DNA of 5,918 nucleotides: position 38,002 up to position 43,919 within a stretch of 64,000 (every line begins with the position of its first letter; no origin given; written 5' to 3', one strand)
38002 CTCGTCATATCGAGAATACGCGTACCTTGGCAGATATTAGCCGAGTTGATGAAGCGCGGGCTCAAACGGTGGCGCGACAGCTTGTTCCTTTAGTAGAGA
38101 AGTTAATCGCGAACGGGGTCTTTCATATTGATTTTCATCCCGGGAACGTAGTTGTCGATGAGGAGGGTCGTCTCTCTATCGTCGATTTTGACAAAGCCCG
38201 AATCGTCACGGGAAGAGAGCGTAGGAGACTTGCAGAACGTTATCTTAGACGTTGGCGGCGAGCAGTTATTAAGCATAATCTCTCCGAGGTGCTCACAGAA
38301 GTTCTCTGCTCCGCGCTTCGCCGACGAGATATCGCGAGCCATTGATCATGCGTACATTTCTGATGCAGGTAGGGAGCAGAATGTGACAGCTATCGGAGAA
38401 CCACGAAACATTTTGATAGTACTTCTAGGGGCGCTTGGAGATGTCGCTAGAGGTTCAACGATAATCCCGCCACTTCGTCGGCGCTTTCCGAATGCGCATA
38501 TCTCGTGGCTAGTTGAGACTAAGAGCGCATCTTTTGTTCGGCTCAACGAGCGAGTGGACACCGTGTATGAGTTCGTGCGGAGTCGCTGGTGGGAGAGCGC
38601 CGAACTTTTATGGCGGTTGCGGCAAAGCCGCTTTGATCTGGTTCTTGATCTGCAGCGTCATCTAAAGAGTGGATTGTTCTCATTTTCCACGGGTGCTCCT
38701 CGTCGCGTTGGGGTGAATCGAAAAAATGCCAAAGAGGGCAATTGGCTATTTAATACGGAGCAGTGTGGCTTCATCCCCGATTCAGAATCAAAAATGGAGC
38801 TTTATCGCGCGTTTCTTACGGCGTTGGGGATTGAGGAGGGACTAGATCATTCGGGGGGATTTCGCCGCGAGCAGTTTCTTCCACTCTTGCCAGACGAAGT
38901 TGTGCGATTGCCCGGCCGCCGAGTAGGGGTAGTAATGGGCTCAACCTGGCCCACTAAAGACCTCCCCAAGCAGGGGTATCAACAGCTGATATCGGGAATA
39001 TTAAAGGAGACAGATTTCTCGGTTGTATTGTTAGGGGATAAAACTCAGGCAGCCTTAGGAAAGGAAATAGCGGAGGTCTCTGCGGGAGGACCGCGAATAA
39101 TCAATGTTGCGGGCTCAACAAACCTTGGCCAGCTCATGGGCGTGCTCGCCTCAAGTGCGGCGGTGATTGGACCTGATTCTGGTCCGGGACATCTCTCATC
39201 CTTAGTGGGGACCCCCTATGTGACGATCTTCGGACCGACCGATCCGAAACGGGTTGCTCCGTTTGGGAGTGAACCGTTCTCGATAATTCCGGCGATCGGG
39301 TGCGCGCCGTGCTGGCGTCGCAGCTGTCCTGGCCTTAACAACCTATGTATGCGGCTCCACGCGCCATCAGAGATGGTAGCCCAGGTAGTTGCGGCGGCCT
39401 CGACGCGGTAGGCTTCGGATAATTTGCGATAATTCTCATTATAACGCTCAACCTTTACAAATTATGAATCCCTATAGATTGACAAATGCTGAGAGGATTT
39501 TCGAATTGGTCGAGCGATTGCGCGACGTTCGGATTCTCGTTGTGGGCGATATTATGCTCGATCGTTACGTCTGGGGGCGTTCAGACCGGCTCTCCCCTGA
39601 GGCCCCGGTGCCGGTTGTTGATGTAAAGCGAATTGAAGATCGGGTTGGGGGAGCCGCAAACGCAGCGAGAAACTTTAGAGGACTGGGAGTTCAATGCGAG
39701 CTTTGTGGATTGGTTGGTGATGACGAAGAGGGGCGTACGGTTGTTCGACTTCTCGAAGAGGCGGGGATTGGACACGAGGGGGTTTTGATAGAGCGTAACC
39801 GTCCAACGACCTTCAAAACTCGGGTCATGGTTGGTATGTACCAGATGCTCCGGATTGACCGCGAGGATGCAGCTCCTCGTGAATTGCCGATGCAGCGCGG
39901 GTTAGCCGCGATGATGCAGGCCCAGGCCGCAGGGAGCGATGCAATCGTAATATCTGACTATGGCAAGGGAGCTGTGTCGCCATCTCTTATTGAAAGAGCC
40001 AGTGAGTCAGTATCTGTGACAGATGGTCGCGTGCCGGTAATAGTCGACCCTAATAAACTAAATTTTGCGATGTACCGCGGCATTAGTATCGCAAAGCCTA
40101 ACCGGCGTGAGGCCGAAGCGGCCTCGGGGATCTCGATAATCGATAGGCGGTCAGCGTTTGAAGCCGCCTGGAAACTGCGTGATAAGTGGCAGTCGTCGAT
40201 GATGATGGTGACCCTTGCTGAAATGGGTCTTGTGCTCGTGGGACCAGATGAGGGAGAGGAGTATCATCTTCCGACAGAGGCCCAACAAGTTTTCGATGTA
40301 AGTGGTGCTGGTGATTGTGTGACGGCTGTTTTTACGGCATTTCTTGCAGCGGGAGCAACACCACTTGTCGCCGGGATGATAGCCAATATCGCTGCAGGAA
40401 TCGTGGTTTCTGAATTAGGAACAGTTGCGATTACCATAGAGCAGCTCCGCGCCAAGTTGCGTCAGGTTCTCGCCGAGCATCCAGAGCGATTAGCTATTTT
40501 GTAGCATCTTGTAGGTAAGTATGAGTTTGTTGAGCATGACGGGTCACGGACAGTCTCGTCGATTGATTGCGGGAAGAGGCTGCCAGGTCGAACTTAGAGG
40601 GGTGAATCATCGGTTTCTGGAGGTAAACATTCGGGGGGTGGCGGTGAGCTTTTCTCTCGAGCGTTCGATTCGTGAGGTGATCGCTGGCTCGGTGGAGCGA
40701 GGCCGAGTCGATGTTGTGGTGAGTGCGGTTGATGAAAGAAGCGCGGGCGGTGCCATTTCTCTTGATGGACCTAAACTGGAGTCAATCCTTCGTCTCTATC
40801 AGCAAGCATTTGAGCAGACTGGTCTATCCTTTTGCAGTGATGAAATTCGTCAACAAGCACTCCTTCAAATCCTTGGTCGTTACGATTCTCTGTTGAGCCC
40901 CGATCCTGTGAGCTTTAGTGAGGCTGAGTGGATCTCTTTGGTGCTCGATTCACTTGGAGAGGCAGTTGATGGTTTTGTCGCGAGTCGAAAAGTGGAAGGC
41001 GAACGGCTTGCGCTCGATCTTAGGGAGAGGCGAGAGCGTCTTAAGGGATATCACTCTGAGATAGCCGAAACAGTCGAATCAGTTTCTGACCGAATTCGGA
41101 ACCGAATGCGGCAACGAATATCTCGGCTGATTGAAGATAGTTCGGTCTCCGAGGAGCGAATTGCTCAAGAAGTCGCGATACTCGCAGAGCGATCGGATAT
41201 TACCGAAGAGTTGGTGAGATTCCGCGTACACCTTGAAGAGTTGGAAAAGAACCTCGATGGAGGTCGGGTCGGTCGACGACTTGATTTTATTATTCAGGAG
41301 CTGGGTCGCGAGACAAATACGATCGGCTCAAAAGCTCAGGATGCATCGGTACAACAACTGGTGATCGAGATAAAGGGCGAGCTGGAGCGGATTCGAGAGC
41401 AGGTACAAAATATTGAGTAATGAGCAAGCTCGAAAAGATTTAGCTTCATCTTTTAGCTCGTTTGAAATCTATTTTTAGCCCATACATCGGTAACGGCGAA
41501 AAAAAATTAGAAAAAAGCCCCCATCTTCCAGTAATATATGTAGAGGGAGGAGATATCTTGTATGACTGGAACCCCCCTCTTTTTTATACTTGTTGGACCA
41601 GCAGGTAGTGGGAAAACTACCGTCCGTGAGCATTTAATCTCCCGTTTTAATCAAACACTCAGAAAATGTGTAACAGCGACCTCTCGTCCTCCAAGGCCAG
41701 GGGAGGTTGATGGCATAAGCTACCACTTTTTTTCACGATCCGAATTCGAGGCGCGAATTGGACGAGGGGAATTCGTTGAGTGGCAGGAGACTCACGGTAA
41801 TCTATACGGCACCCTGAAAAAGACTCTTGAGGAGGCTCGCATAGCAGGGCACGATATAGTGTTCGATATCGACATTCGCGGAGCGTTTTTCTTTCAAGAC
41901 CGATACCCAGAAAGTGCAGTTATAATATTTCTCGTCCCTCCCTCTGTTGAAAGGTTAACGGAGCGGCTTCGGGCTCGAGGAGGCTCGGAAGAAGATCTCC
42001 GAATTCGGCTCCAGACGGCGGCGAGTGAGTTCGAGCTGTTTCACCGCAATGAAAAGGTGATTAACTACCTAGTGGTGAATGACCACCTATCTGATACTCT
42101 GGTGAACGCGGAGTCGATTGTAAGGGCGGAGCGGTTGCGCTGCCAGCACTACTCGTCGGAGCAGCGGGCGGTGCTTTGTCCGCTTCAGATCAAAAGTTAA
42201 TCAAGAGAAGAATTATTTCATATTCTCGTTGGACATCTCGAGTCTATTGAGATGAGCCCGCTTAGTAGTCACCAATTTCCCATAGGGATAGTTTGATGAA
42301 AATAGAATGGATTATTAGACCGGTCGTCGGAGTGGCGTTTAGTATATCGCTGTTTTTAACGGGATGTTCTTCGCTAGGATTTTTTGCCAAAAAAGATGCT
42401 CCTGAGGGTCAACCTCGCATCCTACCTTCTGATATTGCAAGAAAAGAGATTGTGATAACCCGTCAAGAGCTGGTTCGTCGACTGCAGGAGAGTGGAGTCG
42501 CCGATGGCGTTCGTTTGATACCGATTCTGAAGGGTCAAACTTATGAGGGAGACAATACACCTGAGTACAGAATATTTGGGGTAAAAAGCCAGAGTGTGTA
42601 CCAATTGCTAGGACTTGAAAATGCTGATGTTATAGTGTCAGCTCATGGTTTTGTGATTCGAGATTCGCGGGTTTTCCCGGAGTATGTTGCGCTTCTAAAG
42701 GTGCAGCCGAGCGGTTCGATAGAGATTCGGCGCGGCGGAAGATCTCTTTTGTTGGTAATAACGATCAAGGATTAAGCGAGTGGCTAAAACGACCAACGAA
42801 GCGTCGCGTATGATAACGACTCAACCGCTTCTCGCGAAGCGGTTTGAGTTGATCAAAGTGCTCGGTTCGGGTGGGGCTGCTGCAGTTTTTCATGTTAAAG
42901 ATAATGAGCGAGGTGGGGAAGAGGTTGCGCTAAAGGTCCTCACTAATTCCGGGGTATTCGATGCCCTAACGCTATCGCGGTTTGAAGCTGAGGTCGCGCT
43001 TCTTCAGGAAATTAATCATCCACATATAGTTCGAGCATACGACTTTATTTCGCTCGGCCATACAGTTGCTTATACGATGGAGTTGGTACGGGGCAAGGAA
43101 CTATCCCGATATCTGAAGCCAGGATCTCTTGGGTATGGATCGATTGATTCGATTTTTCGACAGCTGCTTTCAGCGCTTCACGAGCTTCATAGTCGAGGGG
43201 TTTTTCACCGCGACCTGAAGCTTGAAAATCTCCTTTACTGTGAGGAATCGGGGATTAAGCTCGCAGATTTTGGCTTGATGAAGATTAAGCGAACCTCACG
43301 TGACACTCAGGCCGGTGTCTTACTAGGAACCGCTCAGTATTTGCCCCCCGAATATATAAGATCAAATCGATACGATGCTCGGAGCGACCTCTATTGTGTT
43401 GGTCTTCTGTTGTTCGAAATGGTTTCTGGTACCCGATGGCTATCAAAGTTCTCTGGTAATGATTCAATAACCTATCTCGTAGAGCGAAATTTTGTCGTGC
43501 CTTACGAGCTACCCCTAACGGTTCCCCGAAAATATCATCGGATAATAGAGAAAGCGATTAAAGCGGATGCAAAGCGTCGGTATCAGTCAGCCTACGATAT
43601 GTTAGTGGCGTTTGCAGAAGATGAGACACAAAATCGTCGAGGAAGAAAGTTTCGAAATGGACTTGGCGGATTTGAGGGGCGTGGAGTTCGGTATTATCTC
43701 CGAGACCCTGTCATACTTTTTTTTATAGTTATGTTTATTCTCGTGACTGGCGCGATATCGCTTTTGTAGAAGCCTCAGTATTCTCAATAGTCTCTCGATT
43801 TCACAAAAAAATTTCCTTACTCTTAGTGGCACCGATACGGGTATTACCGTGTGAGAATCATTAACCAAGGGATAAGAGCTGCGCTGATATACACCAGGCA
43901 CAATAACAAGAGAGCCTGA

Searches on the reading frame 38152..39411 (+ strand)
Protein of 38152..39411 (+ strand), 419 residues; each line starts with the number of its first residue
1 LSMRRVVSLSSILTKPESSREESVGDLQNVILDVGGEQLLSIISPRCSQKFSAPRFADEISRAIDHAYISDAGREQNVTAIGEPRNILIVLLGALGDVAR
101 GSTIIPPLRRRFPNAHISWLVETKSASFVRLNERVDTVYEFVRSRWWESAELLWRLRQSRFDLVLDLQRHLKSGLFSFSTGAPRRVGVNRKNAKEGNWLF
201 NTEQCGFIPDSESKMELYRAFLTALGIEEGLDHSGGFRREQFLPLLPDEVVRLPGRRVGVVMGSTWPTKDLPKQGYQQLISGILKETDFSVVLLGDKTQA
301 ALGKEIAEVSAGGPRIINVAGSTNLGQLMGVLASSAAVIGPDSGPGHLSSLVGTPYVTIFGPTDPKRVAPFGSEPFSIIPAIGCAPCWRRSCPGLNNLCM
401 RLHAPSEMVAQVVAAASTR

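Call 62: search_protein_families(library=pfam, proteins=[window:38152-39411:+], max_evalue=0.0001)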
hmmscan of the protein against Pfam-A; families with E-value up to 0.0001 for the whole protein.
window:38152-39411:+ (419 aa): 1 family
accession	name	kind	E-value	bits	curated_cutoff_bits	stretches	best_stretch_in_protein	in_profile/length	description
PF01075.23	Glyco_transf_9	-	3.8e-34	118.6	22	1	154-393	6-242/247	Glycosyltransferase family 9 (heptosyltransferase)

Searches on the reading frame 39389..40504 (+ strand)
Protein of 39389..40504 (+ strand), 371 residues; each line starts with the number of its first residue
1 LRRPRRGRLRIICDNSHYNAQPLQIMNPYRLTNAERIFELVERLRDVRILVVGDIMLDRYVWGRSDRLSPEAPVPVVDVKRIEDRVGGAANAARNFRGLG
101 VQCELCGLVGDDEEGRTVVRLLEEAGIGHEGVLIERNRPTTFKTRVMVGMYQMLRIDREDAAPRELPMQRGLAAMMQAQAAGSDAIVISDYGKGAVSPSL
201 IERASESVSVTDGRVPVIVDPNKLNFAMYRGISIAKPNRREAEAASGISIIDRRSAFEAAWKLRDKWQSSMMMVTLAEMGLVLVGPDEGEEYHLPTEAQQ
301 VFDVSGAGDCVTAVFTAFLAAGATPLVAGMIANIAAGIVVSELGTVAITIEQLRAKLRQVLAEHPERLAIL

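Call 62: search_protein_families(library=pfam, proteins=[window:39389-40504:+], max_evalue=0.0001)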
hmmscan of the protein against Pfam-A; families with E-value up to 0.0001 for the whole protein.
window:39389-40504:+ (371 aa): 1 family
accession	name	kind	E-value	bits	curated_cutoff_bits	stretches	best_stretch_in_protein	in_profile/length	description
PF00294.29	PfkB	-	2.5e-34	119.4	25.8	1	49-347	4-297/302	pfkB family carbohydrate kinase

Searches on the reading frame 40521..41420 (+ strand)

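Call 62: search_protein_families(library=pfam, proteins=[window:40521-41420:+], max_evalue=0.0001)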
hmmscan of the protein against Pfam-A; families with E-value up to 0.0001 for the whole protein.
window:40521-41420:+ (299 aa): 2 families
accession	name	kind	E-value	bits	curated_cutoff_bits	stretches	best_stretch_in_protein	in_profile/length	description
PF08340.16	YicC-like_C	-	2.4e-40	137.9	27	1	181-299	1-120/120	Endoribonuclease YicC-like, C-terminal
PF03755.18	YicC-like_N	-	1.1e-25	91.2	25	1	4-164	2-155/156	Endoribonuclease YicC-like, N-terminal region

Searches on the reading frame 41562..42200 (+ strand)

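Call 62: search_protein_families(library=pfam, proteins=[window:41562-42200:+], max_evalue=0.0001)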
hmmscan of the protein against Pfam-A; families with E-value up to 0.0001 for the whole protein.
window:41562-42200:+ (212 aa): 2 families
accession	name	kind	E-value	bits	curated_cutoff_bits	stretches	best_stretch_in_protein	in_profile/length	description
PF00625.27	Guanylate_kin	-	5.8e-34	117.8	25.2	1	8-189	5-181/182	Guanylate kinase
PF13238.12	AAA_18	-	3.1e-05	24.9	29.4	0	9-147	2-119/128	AAA domain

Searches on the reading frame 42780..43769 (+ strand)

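Call 62: search_protein_families(library=pfam, proteins=[window:42780-43769:+], max_evalue=0.0001)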
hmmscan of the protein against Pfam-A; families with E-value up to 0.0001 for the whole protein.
window:42780-43769:+ (329 aa): 4 families
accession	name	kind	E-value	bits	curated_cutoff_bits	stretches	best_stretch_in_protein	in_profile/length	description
PF00069.31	Pkinase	-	4.8e-46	157.7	31.7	1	22-269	1-253/263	Protein kinase domain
PF07714.23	PK_Tyr_Ser-Thr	-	3.8e-31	108.8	23.1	1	23-268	2-249/258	Protein tyrosine and serine/threonine kinase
PF14531.12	Kinase-like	-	1.6e-06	28.1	25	0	125-195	150-215/289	Kinase-like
PF03109.22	ABC1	-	2.1e-05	24.2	22.9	1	64-177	116-225/244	ABC1 atypical kinase-like domain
